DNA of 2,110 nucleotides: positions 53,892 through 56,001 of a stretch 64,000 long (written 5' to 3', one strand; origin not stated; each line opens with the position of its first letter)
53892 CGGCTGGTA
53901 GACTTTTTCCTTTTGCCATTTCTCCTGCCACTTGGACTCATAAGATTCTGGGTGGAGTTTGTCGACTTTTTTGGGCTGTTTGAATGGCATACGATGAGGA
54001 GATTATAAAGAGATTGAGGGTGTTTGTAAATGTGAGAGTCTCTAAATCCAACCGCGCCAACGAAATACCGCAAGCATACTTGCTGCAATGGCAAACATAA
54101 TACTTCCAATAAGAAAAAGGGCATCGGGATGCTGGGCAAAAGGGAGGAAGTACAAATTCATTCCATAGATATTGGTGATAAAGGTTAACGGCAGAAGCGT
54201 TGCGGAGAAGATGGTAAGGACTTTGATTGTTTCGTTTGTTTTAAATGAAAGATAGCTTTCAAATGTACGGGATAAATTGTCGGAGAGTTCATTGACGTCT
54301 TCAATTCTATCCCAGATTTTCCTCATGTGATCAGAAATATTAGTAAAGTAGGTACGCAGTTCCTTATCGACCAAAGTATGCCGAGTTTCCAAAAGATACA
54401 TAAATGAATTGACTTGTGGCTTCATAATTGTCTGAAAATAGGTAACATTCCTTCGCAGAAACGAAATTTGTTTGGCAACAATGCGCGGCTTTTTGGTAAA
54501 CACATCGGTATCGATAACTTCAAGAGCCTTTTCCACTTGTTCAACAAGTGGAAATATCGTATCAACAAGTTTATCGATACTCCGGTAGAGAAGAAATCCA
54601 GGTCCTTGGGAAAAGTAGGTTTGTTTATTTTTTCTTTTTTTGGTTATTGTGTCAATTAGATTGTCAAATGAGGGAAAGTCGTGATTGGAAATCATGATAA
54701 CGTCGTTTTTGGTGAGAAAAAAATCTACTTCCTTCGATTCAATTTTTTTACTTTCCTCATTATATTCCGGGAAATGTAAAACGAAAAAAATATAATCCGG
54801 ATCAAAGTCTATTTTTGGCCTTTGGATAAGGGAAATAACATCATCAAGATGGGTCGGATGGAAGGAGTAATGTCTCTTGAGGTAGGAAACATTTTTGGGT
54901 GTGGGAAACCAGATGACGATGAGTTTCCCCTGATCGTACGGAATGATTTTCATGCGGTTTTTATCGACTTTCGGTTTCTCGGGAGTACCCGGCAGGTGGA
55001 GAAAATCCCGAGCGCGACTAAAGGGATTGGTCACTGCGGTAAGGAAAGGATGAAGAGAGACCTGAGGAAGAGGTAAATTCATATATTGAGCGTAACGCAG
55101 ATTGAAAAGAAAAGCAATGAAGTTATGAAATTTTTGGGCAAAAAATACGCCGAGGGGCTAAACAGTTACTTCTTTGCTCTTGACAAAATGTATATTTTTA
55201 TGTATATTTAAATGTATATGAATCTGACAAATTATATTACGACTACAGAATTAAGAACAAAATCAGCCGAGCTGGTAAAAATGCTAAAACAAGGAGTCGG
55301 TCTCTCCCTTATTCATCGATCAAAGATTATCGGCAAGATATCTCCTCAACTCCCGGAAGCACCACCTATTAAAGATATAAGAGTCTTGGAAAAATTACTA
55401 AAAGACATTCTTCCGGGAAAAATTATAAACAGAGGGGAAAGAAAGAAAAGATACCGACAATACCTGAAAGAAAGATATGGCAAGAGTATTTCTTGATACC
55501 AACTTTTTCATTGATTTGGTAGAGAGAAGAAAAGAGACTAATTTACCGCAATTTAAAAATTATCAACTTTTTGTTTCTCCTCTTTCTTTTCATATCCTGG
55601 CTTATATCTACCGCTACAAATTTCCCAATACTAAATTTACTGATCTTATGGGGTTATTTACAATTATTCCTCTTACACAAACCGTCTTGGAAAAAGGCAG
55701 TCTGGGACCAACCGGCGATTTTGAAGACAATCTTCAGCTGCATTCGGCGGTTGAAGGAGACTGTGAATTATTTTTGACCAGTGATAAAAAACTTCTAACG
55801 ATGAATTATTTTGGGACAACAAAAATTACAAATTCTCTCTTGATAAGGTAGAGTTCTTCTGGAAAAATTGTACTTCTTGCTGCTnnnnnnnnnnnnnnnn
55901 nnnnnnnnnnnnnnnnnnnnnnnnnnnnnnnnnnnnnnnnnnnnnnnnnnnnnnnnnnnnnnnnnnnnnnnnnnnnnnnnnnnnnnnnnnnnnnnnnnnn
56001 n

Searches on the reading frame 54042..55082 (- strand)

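Call 23: search_protein_families(library=pfam, proteins=[window:54042-55082:-], max_evalue=0.1)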
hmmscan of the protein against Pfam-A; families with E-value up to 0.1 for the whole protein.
window:54042-55082:- (346 aa): 2 families
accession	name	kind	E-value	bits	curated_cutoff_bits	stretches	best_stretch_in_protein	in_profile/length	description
PF01544.23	CorA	-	9.2e-52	176.6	27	1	60-341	12-291/292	CorA-like Mg2+ transporter protein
PF03607.23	DCX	-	0.052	14.1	22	0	130-149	1-20/60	Doublecortin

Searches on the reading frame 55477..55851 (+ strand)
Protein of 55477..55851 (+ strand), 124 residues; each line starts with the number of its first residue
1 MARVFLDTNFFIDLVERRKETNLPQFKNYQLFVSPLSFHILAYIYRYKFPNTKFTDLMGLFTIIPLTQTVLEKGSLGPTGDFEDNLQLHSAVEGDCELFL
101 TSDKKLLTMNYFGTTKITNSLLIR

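Call 23: search_protein_families(library=pfam, proteins=[window:55477-55851:+], max_evalue=0.1)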
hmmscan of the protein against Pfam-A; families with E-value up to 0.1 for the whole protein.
window:55477-55851:+ (124 aa): 2 families
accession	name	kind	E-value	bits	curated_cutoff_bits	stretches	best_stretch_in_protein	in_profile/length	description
PF01850.27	PIN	-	3.3e-05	24.9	23.6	1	4-106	1-114/120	PIN domain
PF13470.12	PIN_3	-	3.6e-05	25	27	1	3-105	1-115/115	PIN domain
